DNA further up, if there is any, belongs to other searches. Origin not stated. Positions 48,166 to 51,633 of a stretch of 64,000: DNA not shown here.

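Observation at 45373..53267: [FeFe]-hydrogenase cluster with a NuoF-like subunit fused to a GltD-like NADPH domain, adjacent to NfnAB-like genes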

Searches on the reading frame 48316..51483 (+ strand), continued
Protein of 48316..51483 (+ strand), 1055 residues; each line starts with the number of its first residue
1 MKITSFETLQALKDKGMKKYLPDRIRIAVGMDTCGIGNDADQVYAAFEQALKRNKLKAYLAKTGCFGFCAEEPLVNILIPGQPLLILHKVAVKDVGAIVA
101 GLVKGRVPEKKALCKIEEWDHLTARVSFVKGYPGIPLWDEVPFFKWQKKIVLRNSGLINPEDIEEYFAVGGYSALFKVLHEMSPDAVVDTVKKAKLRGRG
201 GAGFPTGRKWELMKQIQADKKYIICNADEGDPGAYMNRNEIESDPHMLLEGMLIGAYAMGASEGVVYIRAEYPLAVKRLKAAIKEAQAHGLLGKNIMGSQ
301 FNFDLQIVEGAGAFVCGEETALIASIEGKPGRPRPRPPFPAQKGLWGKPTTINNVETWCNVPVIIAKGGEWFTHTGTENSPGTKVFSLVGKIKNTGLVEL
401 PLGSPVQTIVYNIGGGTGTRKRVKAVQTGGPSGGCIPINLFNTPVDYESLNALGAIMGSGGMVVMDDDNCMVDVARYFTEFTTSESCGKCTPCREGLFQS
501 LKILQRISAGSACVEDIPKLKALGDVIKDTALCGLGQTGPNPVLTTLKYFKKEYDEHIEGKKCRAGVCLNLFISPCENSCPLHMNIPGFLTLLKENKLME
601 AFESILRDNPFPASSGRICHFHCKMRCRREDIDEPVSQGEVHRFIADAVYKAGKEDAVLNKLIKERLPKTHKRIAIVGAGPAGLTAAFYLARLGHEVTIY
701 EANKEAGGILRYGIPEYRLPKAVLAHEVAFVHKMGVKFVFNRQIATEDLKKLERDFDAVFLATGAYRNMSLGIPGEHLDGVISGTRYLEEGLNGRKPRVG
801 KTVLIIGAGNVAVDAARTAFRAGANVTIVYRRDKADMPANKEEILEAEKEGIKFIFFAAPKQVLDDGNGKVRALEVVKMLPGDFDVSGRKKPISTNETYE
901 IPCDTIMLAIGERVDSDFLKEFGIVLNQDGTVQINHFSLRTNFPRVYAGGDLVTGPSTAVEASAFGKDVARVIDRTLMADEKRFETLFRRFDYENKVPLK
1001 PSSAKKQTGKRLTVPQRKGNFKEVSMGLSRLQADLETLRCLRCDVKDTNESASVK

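Call 28: find_encoding_contigs(protein=P0091, flank=10000, max_places=2)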
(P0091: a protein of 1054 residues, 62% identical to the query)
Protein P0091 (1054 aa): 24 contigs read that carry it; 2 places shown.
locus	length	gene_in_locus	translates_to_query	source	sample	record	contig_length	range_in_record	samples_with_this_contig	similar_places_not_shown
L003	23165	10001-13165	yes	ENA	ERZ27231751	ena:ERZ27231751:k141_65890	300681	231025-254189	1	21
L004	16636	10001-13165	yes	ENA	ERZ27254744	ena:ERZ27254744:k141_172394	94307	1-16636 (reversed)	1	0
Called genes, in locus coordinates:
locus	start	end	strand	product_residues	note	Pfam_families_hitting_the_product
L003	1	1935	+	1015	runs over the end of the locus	PF00873:ACR_tran, PF03176:MMPL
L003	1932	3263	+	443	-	PF02321:OEP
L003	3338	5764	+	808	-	PF13620:CarboxypepD_reg, PF13715:CarbopepD_reg_2, PF07715:Plug (weak), PF00593:TonB_dep_Rec_b-barrel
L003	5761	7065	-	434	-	PF00144:Beta-lactamase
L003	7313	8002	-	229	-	PF04402:SIMPL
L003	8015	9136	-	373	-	PF12833:HTH_18, PF00165:HTH_AraC (weak)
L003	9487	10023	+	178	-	PF01257:2Fe-2S_thioredx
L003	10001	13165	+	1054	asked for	PF01512:Complex1_51K, PF10589:NADH_4Fe-4S, PF14691:Fer4_20, PF01266:DAO (weak), PF07992:Pyr_redox_2, PF13450:NAD_binding_8, PF13738:Pyr_redox_3, PF00070:Pyr_redox, +5 more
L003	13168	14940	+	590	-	PF13510:Fer2_4, PF00037:Fer4 (faint), PF10588:NADH-G_4Fe-4S_3, PF13183:Fer4_8 (weak), PF22117:Fer4_Nqo3 (weak), PF12838:Fer4_7 (weak), PF02906:Fe_hyd_lg_C, PF02256:Fe_hyd_SSU, +4 more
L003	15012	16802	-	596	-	PF00111:Fer2 (weak), PF13510:Fer2_4, PF10588:NADH-G_4Fe-4S_3, PF14697:Fer4_21 (weak), PF22117:Fer4_Nqo3, PF12838:Fer4_7, PF02906:Fe_hyd_lg_C, PF02256:Fe_hyd_SSU, +2 more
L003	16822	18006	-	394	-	PF01512:Complex1_51K, PF10589:NADH_4Fe-4S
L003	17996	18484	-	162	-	PF01257:2Fe-2S_thioredx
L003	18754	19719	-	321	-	-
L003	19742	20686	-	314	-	PF19672:DUF6175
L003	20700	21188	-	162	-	-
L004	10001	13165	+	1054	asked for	PF01512:Complex1_51K, PF10589:NADH_4Fe-4S, PF14691:Fer4_20, PF01266:DAO (weak), PF07992:Pyr_redox_2, PF13450:NAD_binding_8, PF13738:Pyr_redox_3, PF00070:Pyr_redox, +5 more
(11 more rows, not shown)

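Call 34: find_encoding_contigs(protein=P0018, flank=8000, max_places=1)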
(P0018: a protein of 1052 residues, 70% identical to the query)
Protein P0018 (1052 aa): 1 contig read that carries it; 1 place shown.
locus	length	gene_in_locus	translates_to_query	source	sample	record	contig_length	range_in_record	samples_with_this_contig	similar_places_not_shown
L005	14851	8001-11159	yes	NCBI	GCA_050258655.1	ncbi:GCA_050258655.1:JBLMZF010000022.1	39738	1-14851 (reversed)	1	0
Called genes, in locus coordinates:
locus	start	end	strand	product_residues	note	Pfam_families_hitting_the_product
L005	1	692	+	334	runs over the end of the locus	PF00691:OmpA, PF01476:LysM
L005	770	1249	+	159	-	PF00359:PTS_EIIA_2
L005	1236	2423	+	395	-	-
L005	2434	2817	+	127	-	PF22544:HYDIN_VesB_CFA65-like_Ig, PF07610:DUF1573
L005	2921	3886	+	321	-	PF05569:Peptidase_M56, PF01435:Peptidase_M48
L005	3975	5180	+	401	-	PF00871:Acetate_kinase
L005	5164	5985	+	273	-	PF10418:DHODB_Fe-S_bind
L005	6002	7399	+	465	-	PF14691:Fer4_20, PF00890:FAD_binding_2 (weak), PF01266:DAO (weak), PF01494:FAD_binding_3 (faint), PF01946:Thi4 (faint), PF07992:Pyr_redox_2, PF13450:NAD_binding_8, PF00070:Pyr_redox (weak), +3 more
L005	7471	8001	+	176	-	PF01257:2Fe-2S_thioredx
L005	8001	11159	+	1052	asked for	PF01512:Complex1_51K, PF10589:NADH_4Fe-4S, PF14691:Fer4_20, PF01266:DAO (weak), PF07992:Pyr_redox_2, PF13450:NAD_binding_8, PF13738:Pyr_redox_3, PF00070:Pyr_redox, +6 more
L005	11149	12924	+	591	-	PF00111:Fer2 (weak), PF13510:Fer2_4, PF10588:NADH-G_4Fe-4S_3, PF14697:Fer4_21 (weak), PF22117:Fer4_Nqo3, PF12838:Fer4_7, PF02906:Fe_hyd_lg_C, PF02256:Fe_hyd_SSU, +2 more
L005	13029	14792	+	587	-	PF00999:Na_H_Exchanger, PF00359:PTS_EIIA_2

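Call 35: find_encoding_contigs(protein=P0080, flank=8000, max_places=1)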
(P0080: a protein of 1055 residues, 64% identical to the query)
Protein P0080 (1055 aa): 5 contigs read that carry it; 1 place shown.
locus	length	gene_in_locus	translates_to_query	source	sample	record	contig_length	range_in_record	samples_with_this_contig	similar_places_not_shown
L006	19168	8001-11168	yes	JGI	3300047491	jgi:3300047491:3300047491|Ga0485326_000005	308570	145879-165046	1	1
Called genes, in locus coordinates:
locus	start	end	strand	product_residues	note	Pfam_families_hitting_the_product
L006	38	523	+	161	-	PF09835:DUF2062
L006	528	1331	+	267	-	PF00520:Ion_trans, PF08016:PKD_channel (faint)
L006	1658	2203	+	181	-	PF00578:AhpC-TSA (weak), PF00255:GSHPx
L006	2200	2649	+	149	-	PF01243:PNPOx_N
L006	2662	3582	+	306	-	PF04463:2-thiour_desulf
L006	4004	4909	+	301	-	PF02742:Fe_dep_repr_C, PF04023:FeoA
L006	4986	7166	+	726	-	PF01926:MMR_HSR1, PF02421:FeoB_N, PF07670:Gate, PF07664:FeoB_C, PF07670:Gate (weak)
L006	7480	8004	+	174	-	PF01257:2Fe-2S_thioredx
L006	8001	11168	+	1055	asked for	PF01512:Complex1_51K, PF10531:SLBB (weak), PF10589:NADH_4Fe-4S, PF14691:Fer4_20, PF01266:DAO, PF07992:Pyr_redox_2, PF13450:NAD_binding_8, PF00070:Pyr_redox, +5 more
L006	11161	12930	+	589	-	PF13510:Fer2_4, PF10588:NADH-G_4Fe-4S_3, PF12838:Fer4_7, PF13183:Fer4_8 (weak), PF13187:Fer4_9 (weak), PF22117:Fer4_Nqo3, PF02906:Fe_hyd_lg_C, PF02256:Fe_hyd_SSU, +3 more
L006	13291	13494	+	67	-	-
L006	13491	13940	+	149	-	PF13471:Transglut_core3 (weak)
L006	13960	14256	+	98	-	PF05402:PqqD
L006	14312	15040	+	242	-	PF27840:ScmC (faint)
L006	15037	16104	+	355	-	PF04055:Radical_SAM, PF13186:SPASM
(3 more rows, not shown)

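Call 36: search_protein_representatives(protein=window:48316-51483:+)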
Query: 1055 residues. Proteins with E-value up to 0.001 (for the whole library): 46313; up to 1e-10: 24776; up to 1e-30: 7986. The best 150 are listed.
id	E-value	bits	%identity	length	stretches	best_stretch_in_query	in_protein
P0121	0.0e+00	1323.5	57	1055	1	4-1047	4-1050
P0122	2.4e-290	982.5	60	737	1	322-1049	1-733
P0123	1.3e-281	953.5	47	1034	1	36-1046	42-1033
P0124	1.2e-221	755.1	45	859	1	3-871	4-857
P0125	4.5e-205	700.1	45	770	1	25-764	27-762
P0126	1.8e-202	691.5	56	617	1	4-573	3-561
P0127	2.8e-199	681.0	51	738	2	24-573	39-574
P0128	2.6e-193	661.2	38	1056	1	40-1047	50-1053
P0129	3.6e-192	657.4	52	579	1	472-1046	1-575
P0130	2.5e-188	644.7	63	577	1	4-450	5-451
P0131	3.8e-188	644.1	52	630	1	1-571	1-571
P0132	2.7e-185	634.6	52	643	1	2-572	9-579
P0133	3.5e-185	634.3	51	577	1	1-569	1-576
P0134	7.7e-185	633.2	67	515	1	236-630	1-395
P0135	2.3e-181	621.6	46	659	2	236-776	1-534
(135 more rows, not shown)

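Call 84: predict_structure(alignment_id=A3)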
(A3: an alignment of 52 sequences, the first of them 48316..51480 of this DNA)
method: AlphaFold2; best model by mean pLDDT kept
length: 1055 residues; sequences in the alignment: 52
mean_pLDDT: 78.0   pTM: 0.57
mean pLDDT of the five models: 78.0, 76.8, 76.7, 73.7, 70.6
residues with pLDDT >= 90: 360; 70-90: 403; 50-70: 174; < 50: 118
segments of 3 or more residues with pLDDT < 50: 33-36, 149-152, 200-202, 230-236, 313-318, 336-339, 382-420, 429-432, 451-462, 485-490, 532-539, 1047-1055
pLDDT, mean of each block of 10 residues (from residue 1): 86 92 91 60 93 91 70 85 90 92 87 89 84 87 57 68 91 94 94 73 69 87 77 50 86 95 87 83 93 92 89 49 74 50 80 82 88 64 41 38 35 38 58 57 54 40 60 77 50 72 89 90 77 47 78 84 69 57 82 94 93 83 55 75 93 93 94 95 96 97 87 75 92 94 91 96 72 86 81 69 87 83 89 74 79 91 90 94 60 89 89 75 84 85 92 77 90 92 87 80 80 64 76 88 55 29
secondary structure, 60 per line:
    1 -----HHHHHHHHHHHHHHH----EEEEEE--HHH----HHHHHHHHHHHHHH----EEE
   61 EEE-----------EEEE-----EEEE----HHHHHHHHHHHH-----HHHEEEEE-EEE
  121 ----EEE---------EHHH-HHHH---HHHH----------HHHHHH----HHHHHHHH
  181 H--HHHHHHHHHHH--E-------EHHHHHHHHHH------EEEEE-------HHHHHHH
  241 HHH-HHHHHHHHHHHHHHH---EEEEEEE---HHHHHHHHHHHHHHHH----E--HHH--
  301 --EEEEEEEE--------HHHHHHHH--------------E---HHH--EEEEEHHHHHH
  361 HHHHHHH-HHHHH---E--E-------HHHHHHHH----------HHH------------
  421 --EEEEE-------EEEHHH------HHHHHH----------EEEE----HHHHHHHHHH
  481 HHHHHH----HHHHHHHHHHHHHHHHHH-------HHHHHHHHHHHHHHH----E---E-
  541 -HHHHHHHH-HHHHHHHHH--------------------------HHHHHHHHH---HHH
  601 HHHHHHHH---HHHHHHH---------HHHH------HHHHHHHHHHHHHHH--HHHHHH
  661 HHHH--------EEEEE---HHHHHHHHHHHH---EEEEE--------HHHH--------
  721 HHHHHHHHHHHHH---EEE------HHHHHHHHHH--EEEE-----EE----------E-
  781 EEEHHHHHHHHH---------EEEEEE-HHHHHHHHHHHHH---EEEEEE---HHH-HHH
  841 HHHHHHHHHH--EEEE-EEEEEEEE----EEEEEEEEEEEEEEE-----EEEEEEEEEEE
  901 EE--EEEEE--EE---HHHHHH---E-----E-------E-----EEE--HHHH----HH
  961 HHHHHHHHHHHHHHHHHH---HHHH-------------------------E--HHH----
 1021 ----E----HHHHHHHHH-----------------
elements in order (helices of 4 or more, strands of 3 or more residues): H6-20 E25-30 H40-53 E58-63 E75-78 E84-87 H92-103 E112-116 E118-120 E125-127 H142-145 H149-152 H163-168 H173-181 H184-194 H206-215 E222-226 H234-243 H245-259 E263-269 H273-288 E303-310 H319-326 E350-354 H355-367 H369-373 H388-395 E423-427 E435-437 H447-452 E463-466 H471-486 H491-508 H516-530 H542-549 H551-559 H586-594 H598-608 H612-618 H628-631 H638-652 H655-664 E673-677 H681-692 E696-700 H709-712 H721-733 E737-739 H746-755 E758-761 E781-783 H784-792 E802-807 H809-821 E825-830 H838-850 E853-856 E858-865 E870-884 E890-902 E905-909 H917-922 E946-948 H951-954 H959-978 H982-985 H1030-1038

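Call 86: fold_search(model_id=the predicted structure, library=pdb)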
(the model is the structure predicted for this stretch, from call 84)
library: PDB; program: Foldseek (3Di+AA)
matches with E <= 10: 1987; with E <= 0.001: 636
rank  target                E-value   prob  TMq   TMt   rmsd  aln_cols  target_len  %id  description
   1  9bp5_B                6.5e-48  1.00  0.44  0.76   5.5       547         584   52  Structure of electron bifurcating Nfn-ABC holoenzyme from Caldicellulosiruptor saccharolyticus (released 2025-03-05)
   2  7p92_B                1.2e-46  1.00  0.45  0.74   6.4       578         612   47  TmHydABC- T. maritima bifurcating hydrogenase with bridge domain up (released 2022-09-14)
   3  9n5u_B                2.3e-46  1.00  0.44  0.75   5.8       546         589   56  Structure of the Thermococcus sibiricus NfnABC complex (released 2025-05-07)
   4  9n5v_B                4.7e-46  1.00  0.45  0.77   5.5       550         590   56  Structure of the NAD(H)-bound Thermococcus sibiricus NfnABC complex (released 2025-05-07)
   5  7p5h_B                4.9e-46  1.00  0.45  0.82   6.5       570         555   48  TmHydABC- D2 map (released 2022-09-14)
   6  7p8n_b                9.4e-46  1.00  0.45  0.81   6.5       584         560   47  TmHydABC- T. maritima hydrogenase with bridge closed (released 2022-09-14)
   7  9mqx_B                1.2e-45  1.00  0.45  0.74   6.5       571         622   48  Electron-bifurcating Tungstopyranopterin-containing aldehyde oxidoreductase with NADH (released 2025-07-16)
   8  9bov_B                1.3e-45  1.00  0.44  0.85   5.3       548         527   51  Structure of electron bifurcating Nfn-ABC complexed with NAD from Caldicellulosiruptor saccharolyticus (released 2025-03-05)
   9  8oh5_B                4.6e-45  1.00  0.43  0.75   5.6       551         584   50  Cryo-EM structure of the electron bifurcating transhydrogenase StnABC complex from Sporomusa Ovata (state 2) (released 2023-09-13)
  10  7p8n_B                1.2e-44  1.00  0.45  0.74   6.5       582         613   46  TmHydABC- T. maritima hydrogenase with bridge closed (released 2022-09-14)
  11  8a6t_B                1.0e-43  1.00  0.45  0.73   6.0       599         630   45  Cryo-EM structure of the electron bifurcating Fe-Fe hydrogenase HydABC complex from Thermoanaerobacter kivui in the re (released 2023-02-15)
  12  7q4v_B                4.2e-41  1.00  0.44  0.74   6.0       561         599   49  Electron bifurcating hydrogenase - HydABC from A. woodii (released 2023-02-22)
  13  9n5u_A                1.1e-39  1.00  0.40  0.44   4.1       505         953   38  Structure of the Thermococcus sibiricus NfnABC complex (released 2025-05-07)
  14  9bov_A                1.8e-39  1.00  0.39  0.35   4.5       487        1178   39  Structure of electron bifurcating Nfn-ABC complexed with NAD from Caldicellulosiruptor saccharolyticus (released 2025-03-05)
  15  7t2r_B                1.9e-38  1.00  0.35  0.81   5.9       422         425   62  Structure of electron bifurcating Ni-Fe hydrogenase complex HydABCSL in FMN-free apo state (released 2022-03-16)
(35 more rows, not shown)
